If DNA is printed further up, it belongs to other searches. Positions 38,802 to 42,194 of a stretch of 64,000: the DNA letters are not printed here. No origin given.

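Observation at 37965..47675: AglB/STT3 oligosaccharyltransferase embedded in a 3236-aa protein with a >2000-aa ectodomain and a second membrane anchor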

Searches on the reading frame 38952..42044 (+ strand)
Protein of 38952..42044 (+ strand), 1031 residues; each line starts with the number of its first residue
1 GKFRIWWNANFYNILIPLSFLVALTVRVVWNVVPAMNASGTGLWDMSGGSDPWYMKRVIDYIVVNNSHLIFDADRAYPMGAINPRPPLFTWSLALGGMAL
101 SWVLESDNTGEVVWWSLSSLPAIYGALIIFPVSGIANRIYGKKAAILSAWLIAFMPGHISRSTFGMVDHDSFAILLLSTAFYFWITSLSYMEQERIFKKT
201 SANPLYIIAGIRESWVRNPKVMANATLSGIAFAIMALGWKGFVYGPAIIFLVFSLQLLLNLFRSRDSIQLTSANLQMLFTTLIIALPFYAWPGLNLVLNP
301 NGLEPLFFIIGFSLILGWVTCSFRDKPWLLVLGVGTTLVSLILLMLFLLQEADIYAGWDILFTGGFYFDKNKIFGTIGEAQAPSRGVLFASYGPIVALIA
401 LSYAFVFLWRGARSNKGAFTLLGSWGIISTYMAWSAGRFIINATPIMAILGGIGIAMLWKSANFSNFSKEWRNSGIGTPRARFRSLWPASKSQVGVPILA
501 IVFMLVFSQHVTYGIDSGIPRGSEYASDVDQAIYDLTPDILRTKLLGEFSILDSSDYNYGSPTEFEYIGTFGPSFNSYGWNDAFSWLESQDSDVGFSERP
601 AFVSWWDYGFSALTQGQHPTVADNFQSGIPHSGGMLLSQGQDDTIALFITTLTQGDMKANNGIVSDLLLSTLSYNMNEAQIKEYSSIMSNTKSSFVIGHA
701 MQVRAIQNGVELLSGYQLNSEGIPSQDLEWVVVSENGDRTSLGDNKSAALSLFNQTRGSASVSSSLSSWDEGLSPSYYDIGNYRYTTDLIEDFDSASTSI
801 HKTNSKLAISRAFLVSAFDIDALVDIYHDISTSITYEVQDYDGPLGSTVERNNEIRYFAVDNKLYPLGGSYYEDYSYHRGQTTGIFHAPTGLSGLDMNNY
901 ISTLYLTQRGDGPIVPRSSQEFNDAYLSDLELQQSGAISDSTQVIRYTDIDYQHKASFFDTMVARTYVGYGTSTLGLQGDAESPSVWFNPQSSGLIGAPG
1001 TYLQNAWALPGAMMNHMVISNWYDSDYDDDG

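Call 26: search_solved_structures(query=window:38952-42044:+, max_evalue=0.01, show_alignments=2)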
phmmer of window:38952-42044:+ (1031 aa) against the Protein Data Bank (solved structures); distinct sequences matched with E-value up to 0.01: 10.
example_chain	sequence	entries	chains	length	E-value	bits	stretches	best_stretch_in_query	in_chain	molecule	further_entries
5gmy_A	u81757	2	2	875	2.8e-12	48.5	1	18-314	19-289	Transmembrane oligosaccharyl transferase, putative | Dolichyl-phosphooligosaccharide-protein glycotransferase 3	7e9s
3waj_A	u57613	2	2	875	1.3e-11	46.3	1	18-314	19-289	Transmembrane oligosaccharyl transferase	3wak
6c26_A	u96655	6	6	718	1.8e-06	29.3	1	50-187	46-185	Dolichyl-diphosphooligosaccharide--protein glycosyltransferase subunit STT3 | Dolichyl-diphosphooligosaccharide--protein glycotransferase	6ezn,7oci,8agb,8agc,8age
6s7t_A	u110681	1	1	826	1.1e-05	26.7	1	51-188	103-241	Dolichyl-diphosphooligosaccharide--protein glycosyltransferase subunit STT3B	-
3vgp_A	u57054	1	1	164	0.00015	22.9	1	578-647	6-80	Transmembrane oligosaccharyl transferase, putative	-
3vu0_A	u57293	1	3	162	0.00056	21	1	579-646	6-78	Putative uncharacterized protein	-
8i9p_Lh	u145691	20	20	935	0.001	20.1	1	50-189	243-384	dolichyl-diphosphooligosaccharide--protein glycotransferase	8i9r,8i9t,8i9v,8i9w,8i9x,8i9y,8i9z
6ftj_5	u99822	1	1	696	0.0011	20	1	135-188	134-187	Dolichyl-diphosphooligosaccharide--protein glycosyltransferase subunit STT3A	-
6ftg_5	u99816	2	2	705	0.0012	19.9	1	135-188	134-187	Dolichyl-diphosphooligosaccharide--protein glycosyltransferase subunit STT3A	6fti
6s7o_A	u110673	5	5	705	0.0012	19.9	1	136-188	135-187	Dolichyl-diphosphooligosaccharide--protein glycosyltransferase subunit STT3A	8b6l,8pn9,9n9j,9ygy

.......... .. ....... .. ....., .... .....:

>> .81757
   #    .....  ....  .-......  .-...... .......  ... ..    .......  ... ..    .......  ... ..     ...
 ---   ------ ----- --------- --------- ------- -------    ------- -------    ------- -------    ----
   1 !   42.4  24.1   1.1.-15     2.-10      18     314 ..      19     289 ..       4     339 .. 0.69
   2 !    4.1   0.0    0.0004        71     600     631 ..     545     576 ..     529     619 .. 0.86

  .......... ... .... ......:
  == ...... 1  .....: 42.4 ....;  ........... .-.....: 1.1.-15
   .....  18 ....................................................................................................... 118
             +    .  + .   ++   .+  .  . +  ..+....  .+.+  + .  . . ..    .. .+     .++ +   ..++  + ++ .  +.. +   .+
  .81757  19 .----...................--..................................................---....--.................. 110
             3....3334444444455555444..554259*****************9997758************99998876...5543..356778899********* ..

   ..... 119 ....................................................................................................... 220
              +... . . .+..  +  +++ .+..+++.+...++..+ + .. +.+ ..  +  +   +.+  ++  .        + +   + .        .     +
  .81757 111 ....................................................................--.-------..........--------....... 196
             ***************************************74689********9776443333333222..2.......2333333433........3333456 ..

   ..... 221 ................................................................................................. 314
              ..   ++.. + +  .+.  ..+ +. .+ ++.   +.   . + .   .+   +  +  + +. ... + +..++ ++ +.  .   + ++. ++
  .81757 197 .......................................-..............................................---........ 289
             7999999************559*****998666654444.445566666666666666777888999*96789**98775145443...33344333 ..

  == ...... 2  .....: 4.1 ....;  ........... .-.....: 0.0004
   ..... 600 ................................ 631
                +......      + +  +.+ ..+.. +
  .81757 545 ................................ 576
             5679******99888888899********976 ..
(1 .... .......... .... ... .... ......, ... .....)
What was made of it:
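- On STT3/AglB/PglB oligosaccharyltransferase (GT-C, Pfam PF02516): Aligned to WWDYG of AfAglB-L (call 26). GGSDPWY (D380) aligns with GGNDPWY of AfAglB-L. VDHDS (D497, D499) aligns with NDHH (call 26).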

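Call 33: search_protein_representatives(protein=window:38952-42044:+)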
Query: 1031 residues. Proteins with E-value up to 0.001 (for the whole library): 854; up to 1e-10: 427; up to 1e-30: 239. The best 150 are listed.
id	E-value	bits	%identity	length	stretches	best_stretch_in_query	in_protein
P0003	0.0e+00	1942.6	81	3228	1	1-1031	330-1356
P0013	0.0e+00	1477.7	62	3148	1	2-1026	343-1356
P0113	0.0e+00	1368.9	59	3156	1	2-1028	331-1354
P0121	0.0e+00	1026.2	47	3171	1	4-1026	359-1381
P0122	0.0e+00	1020.1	47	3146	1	3-1028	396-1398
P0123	0.0e+00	1018.1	48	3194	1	3-1029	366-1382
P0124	1.1e-291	986.8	48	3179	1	1-1027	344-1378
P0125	1.6e-287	973.0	48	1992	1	2-1027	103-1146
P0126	3.7e-284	961.9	45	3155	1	4-1026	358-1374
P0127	1.9e-277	939.7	45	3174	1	3-1026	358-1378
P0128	7.5e-277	937.7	46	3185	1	12-1026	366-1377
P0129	4.3e-246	835.8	62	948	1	2-572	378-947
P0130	3.5e-229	779.9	44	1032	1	111-1026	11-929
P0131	2.0e-200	684.7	66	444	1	20-460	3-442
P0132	1.3e-198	678.6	73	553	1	615-1031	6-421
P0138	5.8e-109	381.8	36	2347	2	15-684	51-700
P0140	4.3e-107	375.6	38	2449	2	5-665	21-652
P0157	5.1e-86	305.9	37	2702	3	46-455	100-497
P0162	1.1e-83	298.2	32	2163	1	7-676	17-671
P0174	3.6e-81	289.9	30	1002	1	3-690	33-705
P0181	7.3e-80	285.5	36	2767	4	47-452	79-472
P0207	1.2e-73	265.0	34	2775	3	43-459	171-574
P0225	1.0e-67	245.3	34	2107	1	44-657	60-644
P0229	4.7e-66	239.8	30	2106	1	1-668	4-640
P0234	5.4e-64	233.0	31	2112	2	43-665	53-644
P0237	4.1e-63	230.0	29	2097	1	11-692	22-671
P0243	5.9e-62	226.2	29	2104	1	40-664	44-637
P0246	5.4e-61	223.0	29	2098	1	41-668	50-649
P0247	8.5e-61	222.4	32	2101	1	16-690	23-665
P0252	4.0e-60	220.2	30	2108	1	44-694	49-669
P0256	2.6e-59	217.5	28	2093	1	4-693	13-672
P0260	6.8e-57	209.5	30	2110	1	41-681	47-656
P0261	9.9e-57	208.9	28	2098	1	29-690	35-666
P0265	4.3e-56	206.8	31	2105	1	11-679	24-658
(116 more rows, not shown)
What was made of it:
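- Clusters of 2,000-2,800 aa dominate the 150 best hits listed (call 33).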

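Call 34: list_cluster_members(proteins=[P0138, P0140, P0157, P0162, P0181, P0207, P0229, P0256, P0121, P0174])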
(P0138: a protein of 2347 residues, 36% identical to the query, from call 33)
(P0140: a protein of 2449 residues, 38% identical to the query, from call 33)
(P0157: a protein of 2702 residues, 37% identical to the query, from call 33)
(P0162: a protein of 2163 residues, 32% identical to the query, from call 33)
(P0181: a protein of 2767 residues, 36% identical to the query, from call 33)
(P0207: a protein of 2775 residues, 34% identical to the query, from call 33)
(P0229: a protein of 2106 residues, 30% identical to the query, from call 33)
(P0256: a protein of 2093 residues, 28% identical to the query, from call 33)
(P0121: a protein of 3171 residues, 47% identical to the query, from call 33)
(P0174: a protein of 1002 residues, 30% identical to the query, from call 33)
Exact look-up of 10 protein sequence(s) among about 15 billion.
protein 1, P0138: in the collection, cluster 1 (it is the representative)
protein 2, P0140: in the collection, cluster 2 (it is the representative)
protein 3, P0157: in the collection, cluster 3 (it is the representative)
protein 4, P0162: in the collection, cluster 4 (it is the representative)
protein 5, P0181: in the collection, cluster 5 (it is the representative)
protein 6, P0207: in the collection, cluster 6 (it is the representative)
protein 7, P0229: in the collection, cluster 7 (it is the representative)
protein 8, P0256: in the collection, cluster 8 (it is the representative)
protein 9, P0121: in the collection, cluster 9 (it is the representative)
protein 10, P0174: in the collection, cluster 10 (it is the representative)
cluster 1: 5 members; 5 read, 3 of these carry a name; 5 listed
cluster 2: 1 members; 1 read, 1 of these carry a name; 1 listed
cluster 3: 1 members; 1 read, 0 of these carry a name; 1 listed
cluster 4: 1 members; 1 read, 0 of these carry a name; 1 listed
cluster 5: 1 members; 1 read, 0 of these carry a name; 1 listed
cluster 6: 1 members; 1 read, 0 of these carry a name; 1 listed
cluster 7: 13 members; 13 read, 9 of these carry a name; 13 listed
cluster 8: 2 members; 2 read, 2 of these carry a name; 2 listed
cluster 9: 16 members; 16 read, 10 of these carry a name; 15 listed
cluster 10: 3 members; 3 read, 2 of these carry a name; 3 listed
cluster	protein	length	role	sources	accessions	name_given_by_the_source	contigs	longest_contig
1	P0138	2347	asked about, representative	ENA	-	-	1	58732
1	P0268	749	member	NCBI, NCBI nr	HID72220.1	MAG TPA: hypothetical protein EYP29_05715, partial [Thermoplasmata archaeon] | hypothetical protein [Thermoplasmata archaeon]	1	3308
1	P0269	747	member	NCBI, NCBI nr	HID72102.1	MAG TPA: carboxypeptidase regulatory-like domain-containing protein, partial ... | carboxypeptidase regulatory-like domain-containing protein [Thermoplasmata archaeon]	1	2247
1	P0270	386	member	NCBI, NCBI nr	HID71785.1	MAG TPA: hypothetical protein EYP29_03455, partial [Thermoplasmata archaeon] | hypothetical protein [Thermoplasmata archaeon]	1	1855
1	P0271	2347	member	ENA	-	-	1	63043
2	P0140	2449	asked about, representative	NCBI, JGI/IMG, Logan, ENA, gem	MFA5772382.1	MAG: carboxypeptidase regulatory-like domain-containing protein [Thermoplasmata archaeon]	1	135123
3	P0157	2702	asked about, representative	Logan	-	-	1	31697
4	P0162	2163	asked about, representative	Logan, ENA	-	-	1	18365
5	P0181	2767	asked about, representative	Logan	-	-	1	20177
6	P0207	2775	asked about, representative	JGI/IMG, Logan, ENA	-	-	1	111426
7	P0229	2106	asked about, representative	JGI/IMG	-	-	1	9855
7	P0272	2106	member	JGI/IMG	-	dolichyl-diphosphooligosaccharide--protein glycosyltransferase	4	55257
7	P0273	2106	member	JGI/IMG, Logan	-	asparagine N-glycosylation enzyme membrane subunit Stt3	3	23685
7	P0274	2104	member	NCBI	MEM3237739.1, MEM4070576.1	MAG: glycosyltransferase family 39 protein [Thermoplasmata archaeon]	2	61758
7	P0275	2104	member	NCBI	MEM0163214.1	MAG: hypothetical protein QXV94_01645 [Thermoplasmata archaeon]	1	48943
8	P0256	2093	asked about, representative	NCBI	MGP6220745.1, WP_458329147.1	carboxypeptidase regulatory-like domain-containing protein [Caldiplasma sukawensis]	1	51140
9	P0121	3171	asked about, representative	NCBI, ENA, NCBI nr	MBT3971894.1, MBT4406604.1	MAG: hypothetical protein HOE92_06725 [Euryarchaeota archaeon] | hypothetical protein [Euryarchaeota archaeon]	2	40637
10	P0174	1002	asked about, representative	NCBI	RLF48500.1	MAG: peptide transporter, partial [Thermoplasmata archaeon]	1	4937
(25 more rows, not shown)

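Call 51: find_encoding_contigs(protein=P0256, flank=10000, max_places=2)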
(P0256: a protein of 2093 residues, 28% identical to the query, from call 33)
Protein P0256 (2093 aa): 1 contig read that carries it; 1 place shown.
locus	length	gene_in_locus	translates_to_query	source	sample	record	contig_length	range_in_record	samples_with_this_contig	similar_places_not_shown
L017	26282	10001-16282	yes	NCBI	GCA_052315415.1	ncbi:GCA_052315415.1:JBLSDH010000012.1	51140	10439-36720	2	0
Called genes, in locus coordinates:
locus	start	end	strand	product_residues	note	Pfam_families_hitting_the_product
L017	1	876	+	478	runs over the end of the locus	PF13415:Beta-prop_FBX42, PF13418:Beta-prop_TYW4 (faint), PF24681:Kelch_KLHDC2_KLHL20_DRC7, PF01344:Kelch_1 (faint), PF24681:Kelch_KLHDC2_KLHL20_DRC7, PF24981:Beta-prop_ATRN-LZTR1, PF13415:Beta-prop_FBX42, PF24681:Kelch_KLHDC2_KLHL20_DRC7 (weak)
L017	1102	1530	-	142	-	PF00293:NUDIX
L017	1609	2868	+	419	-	PF00162:PGK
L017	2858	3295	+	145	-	PF01920:Prefoldin_2 (faint), PF02996:Prefoldin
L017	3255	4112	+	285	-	PF02881:SRP54_N, PF13207:AAA_17 (faint), PF13671:AAA_33 (faint), PF25199:nSTAND_NTPase5 (faint), PF00448:SRP54, PF13401:AAA_22 (weak), PF13604:AAA_30 (weak), PF02492:cobW (weak), +2 more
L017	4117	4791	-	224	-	PF01381:HTH_3 (faint)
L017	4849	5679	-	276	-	PF01619:Pro_dh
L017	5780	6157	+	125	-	-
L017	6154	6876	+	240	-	PF00483:NTP_transferase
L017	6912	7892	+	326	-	PF00056:Ldh_1_N, PF02866:Ldh_1_C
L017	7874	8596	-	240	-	PF06508:QueC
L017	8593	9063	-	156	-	PF01242:PTPS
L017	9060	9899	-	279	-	PF00106:adh_short, PF13561:adh_short_C2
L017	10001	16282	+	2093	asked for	PF13620:CarboxypepD_reg, PF09430:EMC7_beta-sandw (faint)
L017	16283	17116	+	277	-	PF07705:CARDB (faint)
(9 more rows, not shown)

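Call 52: find_encoding_contigs(protein=P0140, flank=10000, max_places=2)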
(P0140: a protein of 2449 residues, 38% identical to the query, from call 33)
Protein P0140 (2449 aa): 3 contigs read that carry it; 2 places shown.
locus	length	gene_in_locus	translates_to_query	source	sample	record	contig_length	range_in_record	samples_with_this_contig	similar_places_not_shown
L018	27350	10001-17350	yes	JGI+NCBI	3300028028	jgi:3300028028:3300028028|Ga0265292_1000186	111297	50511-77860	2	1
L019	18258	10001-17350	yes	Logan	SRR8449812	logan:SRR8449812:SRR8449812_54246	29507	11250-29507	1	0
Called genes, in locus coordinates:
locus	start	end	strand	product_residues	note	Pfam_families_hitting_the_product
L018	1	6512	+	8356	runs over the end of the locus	-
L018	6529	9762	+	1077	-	PF06832:BiPBP_C (faint), PF07679:I-set (faint), PF13895:Ig_2 (faint), PF13927:Ig_3 (faint), PF16820:PKD_3 (faint), PF17957:Big_7 (faint), PF18911:PKD_4 (faint), PF00801:PKD (faint)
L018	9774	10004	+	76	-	-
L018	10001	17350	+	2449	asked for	PF02516:STT3, PF13231:PMT_2 (weak), PF13620:CarboxypepD_reg, PF13715:CarbopepD_reg_2 (faint), PF13620:CarboxypepD_reg, PF17210:SdrD_B (weak), PF22904:NOMO1-like_2nd (weak)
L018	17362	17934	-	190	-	PF01949:Endo_dU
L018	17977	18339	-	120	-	PF01981:PTH2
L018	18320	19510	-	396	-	PF05621:TniB (weak), PF13191:AAA_16, PF01637:ATPase_2 (weak), PF05729:NACHT (weak), PF13401:AAA_22, PF00004:AAA, PF22703:Cdc6_lid, PF09079:WHD_Cdc6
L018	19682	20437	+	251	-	PF00149:Metallophos (weak)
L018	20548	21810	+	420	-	PF07969:Amidohydro_3, PF01979:Amidohydro_1, PF07969:Amidohydro_3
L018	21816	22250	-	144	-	PF00885:DMRL_synthase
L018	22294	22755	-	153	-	PF00885:DMRL_synthase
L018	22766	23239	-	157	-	PF01467:CTP_transf_like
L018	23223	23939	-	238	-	PF00926:DHBP_synthase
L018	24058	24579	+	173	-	PF09824:ArsR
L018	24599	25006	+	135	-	-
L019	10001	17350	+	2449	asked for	PF02516:STT3, PF13231:PMT_2 (weak), PF13620:CarboxypepD_reg, PF13715:CarbopepD_reg_2 (faint), PF13620:CarboxypepD_reg, PF17210:SdrD_B (weak), PF22904:NOMO1-like_2nd (weak)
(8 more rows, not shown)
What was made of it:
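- Closest known: Giant STT3 proteins of other Thermoplasmata. Different: Their gene neighbourhood is different (calls 51, 52).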
